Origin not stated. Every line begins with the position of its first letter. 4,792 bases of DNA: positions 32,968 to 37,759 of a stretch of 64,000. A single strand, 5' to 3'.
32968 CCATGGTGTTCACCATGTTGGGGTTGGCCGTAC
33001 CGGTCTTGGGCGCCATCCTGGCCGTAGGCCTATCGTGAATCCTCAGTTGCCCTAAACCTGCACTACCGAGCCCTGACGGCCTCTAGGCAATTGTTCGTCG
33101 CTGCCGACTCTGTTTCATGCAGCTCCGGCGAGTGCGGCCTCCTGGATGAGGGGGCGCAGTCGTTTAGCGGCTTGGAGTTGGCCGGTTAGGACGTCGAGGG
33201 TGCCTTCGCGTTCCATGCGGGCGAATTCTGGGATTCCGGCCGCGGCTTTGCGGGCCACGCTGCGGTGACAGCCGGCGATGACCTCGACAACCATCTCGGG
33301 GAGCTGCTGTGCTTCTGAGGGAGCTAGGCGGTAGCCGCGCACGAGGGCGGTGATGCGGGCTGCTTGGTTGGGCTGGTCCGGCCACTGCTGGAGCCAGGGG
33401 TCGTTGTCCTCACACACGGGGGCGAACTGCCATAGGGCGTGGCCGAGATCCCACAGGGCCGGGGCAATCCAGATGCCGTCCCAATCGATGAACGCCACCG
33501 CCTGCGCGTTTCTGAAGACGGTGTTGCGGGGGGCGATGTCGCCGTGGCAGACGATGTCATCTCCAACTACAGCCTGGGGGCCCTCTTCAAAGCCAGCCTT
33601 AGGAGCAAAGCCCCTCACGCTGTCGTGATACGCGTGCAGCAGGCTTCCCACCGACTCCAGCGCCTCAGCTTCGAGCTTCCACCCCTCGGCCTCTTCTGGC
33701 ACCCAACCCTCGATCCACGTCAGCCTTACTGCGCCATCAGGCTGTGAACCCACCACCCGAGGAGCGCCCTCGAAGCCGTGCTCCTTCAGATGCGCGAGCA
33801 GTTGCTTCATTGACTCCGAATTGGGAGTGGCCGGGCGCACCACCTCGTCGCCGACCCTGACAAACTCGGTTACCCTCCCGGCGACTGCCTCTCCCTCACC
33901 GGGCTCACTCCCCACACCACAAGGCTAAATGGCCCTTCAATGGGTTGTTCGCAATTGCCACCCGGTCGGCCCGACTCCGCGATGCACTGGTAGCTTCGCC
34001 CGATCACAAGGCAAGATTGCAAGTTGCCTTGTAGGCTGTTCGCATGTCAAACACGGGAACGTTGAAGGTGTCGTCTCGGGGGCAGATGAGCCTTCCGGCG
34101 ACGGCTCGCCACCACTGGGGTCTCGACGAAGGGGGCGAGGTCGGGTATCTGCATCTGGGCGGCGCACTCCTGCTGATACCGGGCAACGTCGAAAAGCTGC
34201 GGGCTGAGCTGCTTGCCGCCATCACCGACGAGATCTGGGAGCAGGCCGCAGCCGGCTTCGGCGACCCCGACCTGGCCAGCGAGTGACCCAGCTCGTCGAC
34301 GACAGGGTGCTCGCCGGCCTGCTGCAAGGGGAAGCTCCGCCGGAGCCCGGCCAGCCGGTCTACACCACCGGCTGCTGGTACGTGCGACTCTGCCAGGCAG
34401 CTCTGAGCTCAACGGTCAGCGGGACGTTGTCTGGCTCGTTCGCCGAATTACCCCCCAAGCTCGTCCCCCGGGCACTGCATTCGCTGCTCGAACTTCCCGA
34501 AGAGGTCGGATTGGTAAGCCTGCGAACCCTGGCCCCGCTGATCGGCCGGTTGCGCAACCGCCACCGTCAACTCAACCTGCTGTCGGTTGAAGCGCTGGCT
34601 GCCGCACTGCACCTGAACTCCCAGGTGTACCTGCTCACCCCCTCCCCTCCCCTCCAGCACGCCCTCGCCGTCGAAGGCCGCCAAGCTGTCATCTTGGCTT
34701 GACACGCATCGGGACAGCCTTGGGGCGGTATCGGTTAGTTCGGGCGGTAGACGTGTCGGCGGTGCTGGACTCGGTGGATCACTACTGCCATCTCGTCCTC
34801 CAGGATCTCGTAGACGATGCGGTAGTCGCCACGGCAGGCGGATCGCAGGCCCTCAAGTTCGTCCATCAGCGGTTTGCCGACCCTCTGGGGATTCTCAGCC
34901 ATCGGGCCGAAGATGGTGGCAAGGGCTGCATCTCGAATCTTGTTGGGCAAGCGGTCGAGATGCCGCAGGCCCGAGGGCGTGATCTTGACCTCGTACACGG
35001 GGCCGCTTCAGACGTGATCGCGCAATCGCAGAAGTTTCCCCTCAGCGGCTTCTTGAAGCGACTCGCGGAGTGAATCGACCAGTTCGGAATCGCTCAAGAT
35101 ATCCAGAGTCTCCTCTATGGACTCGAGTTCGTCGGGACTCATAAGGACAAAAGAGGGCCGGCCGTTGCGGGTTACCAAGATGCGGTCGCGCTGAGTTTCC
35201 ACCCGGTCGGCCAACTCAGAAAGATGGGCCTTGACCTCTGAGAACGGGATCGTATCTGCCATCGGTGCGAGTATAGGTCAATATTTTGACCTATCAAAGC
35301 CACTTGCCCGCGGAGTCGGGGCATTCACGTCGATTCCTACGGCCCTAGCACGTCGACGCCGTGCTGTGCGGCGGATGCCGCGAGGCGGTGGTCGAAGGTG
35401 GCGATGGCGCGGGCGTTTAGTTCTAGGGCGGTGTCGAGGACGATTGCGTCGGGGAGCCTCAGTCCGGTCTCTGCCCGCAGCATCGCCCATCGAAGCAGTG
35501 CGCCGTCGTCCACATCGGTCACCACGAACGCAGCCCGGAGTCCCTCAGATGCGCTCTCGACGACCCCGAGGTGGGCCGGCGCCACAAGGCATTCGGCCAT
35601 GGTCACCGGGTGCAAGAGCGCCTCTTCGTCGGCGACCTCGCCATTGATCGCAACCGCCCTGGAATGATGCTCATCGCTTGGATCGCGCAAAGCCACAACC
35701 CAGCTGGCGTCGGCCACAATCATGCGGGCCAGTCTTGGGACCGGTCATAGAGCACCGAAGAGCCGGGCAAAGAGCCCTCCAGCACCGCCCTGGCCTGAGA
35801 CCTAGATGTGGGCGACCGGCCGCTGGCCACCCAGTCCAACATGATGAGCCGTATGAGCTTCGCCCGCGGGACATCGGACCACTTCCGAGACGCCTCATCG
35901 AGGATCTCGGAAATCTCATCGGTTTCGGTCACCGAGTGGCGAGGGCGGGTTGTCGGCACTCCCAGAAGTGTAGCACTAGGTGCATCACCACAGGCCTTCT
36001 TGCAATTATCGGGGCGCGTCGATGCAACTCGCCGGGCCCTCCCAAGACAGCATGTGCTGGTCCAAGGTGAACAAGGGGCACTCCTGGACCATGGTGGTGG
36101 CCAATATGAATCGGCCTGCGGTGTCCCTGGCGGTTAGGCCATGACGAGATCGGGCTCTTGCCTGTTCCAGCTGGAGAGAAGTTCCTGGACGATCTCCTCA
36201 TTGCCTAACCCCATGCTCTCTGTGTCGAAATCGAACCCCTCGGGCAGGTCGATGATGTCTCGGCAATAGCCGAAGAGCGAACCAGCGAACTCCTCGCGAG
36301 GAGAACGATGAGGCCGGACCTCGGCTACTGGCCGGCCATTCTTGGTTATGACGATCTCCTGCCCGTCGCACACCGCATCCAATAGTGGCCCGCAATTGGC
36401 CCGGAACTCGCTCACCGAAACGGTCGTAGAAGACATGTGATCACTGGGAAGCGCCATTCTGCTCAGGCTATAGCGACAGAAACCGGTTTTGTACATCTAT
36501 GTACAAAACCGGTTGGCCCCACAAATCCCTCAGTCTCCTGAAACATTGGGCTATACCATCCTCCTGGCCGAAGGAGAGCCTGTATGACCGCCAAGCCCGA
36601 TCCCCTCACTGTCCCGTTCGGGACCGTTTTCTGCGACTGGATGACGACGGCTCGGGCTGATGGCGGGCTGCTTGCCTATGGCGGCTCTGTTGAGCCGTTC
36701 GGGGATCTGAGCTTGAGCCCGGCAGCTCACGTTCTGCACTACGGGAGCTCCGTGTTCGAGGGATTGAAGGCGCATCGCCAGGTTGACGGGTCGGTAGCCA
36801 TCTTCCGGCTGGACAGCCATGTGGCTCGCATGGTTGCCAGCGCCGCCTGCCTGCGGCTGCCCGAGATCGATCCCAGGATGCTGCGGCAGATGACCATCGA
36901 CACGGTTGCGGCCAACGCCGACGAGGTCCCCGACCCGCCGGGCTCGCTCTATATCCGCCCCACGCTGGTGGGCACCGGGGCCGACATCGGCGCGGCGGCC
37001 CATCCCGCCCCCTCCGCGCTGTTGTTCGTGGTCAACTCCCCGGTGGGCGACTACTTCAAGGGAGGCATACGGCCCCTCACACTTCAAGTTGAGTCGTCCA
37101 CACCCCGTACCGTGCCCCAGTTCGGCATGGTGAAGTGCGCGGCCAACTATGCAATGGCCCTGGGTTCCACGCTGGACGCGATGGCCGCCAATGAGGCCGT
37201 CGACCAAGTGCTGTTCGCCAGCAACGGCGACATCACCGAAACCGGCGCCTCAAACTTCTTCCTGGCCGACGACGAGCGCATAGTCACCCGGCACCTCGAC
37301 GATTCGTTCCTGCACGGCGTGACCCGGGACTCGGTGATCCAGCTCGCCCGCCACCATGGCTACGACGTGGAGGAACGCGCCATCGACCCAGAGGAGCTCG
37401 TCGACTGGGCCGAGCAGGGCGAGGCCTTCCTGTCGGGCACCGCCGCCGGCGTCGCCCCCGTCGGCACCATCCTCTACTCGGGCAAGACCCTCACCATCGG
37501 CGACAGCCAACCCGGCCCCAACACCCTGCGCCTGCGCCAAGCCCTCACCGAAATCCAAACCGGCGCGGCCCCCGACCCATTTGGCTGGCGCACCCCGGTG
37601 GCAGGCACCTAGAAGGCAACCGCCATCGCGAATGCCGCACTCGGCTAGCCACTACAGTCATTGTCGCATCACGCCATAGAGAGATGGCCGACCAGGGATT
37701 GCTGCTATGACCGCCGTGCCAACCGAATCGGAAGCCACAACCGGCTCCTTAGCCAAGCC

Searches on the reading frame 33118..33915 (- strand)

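Call 86: search_protein_families(library=pfam, proteins=[window:33118-33915:-], max_evalue=0.001)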
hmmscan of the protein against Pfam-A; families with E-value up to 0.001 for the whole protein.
window:33118-33915:- (266 aa): 1 family
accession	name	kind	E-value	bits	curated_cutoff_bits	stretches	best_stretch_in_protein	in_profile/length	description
PF01636.29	APH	-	1.1e-08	35.6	23.2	1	118-174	166-225/239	Phosphotransferase enzyme family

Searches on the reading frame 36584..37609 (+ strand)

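Call 86: search_protein_families(library=pfam, proteins=[window:36584-37609:+], max_evalue=0.001)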
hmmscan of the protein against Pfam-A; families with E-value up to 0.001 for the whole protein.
window:36584-37609:+ (342 aa): 1 family
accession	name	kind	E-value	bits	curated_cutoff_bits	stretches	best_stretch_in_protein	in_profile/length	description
PF01063.24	Aminotran_4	-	1.1e-33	117.4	28.5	1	57-295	2-222/223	Amino-transferase class IV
